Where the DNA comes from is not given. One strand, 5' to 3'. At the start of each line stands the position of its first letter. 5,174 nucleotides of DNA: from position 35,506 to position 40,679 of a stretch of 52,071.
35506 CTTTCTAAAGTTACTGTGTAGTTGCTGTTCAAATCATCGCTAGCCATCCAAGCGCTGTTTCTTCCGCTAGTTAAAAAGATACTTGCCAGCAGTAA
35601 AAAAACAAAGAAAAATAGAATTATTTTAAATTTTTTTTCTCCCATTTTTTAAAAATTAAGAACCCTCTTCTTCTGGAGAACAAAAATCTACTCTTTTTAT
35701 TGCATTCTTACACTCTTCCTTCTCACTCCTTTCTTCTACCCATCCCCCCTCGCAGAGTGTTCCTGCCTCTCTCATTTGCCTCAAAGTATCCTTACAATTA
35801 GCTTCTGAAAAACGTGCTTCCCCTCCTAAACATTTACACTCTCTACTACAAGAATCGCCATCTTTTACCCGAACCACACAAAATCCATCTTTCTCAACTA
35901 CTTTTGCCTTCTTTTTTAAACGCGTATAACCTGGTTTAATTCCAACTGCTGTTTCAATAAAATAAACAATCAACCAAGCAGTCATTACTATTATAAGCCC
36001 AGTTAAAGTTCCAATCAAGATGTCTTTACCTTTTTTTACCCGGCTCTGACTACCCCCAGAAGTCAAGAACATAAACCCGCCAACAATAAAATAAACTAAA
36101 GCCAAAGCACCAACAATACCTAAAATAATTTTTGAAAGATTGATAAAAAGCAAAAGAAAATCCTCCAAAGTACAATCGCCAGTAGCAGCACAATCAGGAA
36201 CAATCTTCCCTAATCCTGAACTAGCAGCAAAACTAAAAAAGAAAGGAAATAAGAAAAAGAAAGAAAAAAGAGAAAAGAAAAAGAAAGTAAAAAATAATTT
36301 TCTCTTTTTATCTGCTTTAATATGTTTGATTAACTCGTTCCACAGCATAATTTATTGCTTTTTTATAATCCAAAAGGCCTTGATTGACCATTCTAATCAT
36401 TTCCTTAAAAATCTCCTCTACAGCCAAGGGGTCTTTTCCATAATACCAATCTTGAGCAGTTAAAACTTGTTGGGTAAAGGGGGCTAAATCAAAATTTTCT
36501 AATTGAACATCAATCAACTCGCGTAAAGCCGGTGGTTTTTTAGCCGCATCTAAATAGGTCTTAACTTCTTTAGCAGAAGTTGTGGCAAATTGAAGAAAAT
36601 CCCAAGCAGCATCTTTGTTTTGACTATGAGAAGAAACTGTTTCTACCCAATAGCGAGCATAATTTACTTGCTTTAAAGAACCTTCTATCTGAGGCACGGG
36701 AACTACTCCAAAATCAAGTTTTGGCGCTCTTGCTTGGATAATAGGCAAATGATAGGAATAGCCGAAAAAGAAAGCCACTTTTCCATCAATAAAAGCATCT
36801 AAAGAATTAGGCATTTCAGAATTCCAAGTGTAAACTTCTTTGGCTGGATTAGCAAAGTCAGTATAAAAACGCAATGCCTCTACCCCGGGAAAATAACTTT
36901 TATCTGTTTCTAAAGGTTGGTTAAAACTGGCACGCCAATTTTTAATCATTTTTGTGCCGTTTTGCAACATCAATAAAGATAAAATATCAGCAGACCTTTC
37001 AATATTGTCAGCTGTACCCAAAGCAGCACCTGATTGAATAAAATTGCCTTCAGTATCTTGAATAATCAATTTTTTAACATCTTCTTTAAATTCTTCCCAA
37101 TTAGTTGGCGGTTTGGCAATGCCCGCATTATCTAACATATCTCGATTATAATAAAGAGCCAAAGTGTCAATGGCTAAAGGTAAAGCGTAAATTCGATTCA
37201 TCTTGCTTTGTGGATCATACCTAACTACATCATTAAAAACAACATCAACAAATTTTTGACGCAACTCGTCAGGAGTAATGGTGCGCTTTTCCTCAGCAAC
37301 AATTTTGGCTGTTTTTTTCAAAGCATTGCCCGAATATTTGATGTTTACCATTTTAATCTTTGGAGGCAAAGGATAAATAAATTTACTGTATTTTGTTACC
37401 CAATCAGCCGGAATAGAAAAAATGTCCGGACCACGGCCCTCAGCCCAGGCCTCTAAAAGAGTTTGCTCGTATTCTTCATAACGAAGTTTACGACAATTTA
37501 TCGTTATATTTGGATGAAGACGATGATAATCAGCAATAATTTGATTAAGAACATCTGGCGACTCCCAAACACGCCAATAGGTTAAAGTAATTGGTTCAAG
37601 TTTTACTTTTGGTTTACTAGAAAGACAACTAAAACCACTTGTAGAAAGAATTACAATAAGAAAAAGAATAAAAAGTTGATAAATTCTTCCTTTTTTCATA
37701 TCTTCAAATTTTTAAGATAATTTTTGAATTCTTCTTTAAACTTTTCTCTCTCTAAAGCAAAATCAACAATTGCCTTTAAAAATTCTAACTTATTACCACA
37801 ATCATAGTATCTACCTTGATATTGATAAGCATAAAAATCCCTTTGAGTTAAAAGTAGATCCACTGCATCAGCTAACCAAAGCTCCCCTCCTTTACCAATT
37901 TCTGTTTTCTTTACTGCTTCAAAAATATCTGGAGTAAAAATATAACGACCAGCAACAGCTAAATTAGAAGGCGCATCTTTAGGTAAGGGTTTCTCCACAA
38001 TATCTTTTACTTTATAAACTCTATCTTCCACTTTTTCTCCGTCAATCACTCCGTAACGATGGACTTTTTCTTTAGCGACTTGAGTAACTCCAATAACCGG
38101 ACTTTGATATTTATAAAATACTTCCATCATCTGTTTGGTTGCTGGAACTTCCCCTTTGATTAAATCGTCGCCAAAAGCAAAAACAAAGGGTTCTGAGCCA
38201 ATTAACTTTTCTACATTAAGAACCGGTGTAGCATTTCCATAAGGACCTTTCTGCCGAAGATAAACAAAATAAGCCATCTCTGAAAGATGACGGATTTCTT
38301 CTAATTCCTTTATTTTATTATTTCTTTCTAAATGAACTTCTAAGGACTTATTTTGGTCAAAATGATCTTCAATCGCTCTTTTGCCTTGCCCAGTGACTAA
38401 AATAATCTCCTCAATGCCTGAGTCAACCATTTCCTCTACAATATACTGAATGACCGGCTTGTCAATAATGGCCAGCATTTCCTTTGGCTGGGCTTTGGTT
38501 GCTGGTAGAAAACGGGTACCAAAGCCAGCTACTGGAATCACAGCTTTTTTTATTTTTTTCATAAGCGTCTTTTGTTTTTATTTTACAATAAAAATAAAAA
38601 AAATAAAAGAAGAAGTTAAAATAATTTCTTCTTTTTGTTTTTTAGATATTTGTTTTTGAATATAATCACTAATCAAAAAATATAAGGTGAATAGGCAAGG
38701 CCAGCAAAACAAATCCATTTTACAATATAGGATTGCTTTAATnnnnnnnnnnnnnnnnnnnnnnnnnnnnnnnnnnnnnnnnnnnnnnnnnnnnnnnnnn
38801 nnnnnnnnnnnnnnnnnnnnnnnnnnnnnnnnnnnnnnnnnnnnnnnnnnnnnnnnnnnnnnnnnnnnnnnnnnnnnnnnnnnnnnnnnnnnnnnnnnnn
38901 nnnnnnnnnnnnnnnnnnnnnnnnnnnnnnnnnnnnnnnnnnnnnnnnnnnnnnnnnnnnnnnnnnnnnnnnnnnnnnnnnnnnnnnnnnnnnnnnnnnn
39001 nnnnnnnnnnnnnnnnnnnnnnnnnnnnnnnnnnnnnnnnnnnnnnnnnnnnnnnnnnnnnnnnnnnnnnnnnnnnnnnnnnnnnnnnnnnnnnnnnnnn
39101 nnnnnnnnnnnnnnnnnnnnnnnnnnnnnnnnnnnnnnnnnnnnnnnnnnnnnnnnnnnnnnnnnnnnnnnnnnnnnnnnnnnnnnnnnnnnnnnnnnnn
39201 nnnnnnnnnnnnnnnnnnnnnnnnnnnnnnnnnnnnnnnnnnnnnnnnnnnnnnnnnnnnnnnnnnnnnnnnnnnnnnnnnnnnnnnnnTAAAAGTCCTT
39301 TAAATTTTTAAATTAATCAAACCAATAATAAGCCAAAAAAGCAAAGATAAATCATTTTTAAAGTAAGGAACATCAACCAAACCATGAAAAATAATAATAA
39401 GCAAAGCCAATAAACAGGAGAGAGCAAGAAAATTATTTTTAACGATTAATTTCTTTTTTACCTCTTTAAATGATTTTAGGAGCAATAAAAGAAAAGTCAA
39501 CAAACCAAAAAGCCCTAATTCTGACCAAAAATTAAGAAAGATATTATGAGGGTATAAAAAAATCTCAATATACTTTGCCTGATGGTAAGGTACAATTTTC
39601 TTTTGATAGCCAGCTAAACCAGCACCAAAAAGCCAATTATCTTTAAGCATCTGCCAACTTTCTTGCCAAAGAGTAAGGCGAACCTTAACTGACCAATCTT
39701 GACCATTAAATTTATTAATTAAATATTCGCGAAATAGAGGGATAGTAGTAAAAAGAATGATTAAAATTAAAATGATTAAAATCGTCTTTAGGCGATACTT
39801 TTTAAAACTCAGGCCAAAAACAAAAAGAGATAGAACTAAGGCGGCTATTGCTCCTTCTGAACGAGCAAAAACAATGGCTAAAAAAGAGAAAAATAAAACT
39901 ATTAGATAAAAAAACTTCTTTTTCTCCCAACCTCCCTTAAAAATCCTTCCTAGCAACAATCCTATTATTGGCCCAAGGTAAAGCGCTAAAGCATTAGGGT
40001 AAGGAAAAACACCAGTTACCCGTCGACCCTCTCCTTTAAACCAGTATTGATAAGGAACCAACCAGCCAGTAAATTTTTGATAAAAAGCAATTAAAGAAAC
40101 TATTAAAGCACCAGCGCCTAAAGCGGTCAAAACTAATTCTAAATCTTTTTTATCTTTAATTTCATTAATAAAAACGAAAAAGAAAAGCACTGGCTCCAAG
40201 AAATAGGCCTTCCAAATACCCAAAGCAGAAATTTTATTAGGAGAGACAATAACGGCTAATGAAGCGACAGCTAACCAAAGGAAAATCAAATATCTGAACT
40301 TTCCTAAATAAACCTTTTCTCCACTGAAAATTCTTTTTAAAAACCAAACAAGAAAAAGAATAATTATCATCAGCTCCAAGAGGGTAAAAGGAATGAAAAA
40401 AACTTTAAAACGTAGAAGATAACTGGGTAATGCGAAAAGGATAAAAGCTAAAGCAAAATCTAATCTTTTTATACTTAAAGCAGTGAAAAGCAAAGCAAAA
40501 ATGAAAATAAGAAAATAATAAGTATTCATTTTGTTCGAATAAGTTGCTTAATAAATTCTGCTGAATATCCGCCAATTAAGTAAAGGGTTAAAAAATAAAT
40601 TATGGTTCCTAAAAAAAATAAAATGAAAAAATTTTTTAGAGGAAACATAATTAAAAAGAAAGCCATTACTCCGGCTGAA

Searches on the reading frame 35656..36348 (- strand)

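Call 4: search_protein_families(library=pfam, proteins=[window:35656-36348:-], max_evalue=0.1)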
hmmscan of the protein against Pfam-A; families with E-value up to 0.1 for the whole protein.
window:35656-36348:- (230 aa): 2 families
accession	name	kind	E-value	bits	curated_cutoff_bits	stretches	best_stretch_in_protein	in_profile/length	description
PF18895.5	T4SS_pilin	-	4e-11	43.2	26.6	1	70-131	11-71/71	Type IV secretion system pilin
PF07698.17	7TM-7TMR_HD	-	0.02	15.2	29.4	1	75-137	127-188/190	7TM receptor with intracellular HD hydrolase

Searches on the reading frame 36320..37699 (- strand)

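Call 45: search_protein_families(library=pfam, proteins=[window:36320-37699:-], max_evalue=0.001)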
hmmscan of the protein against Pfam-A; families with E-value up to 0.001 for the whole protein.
window:36320-37699:- (460 aa): 2 families
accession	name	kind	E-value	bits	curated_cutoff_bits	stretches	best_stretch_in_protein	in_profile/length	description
PF13416.11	SBP_bac_8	-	1.6e-28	100.7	27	1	53-392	1-262/279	Bacterial extracellular solute-binding protein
PF01547.30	SBP_bac_1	-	3e-28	100.2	26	1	49-376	6-304/307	Bacterial extracellular solute-binding protein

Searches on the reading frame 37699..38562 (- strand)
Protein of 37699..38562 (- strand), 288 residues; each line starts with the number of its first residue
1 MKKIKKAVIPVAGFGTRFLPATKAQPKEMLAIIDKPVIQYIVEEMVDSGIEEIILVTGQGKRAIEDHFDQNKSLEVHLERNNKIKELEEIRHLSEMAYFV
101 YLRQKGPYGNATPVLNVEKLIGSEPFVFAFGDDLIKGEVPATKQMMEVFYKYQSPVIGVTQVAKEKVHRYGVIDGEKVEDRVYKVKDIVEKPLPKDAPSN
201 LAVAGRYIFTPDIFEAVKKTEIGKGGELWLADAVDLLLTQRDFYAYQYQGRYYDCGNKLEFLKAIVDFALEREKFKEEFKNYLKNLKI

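Call 45: search_protein_families(library=pfam, proteins=[window:37699-38562:-], max_evalue=0.001)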
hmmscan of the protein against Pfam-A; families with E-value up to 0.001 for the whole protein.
window:37699-38562:- (288 aa): 2 families
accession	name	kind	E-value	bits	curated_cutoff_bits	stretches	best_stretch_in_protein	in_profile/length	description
PF00483.29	NTP_transferase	-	4.1e-30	105.6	21.2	1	6-265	1-239/245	Nucleotidyl transferase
PF12804.13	NTP_transf_3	-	0.00095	19.8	27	0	7-68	1-55/160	MobA-like NTP transferase domain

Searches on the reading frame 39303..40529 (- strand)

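Call 45: search_protein_families(library=pfam, proteins=[window:39303-40529:-], max_evalue=0.001)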
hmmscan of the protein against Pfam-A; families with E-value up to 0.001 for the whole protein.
window:39303-40529:- (409 aa): 1 family
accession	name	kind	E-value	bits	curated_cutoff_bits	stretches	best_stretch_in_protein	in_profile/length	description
PF04932.20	Wzy_C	-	1.6e-22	80.3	31.7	1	211-347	2-149/149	O-Antigen ligase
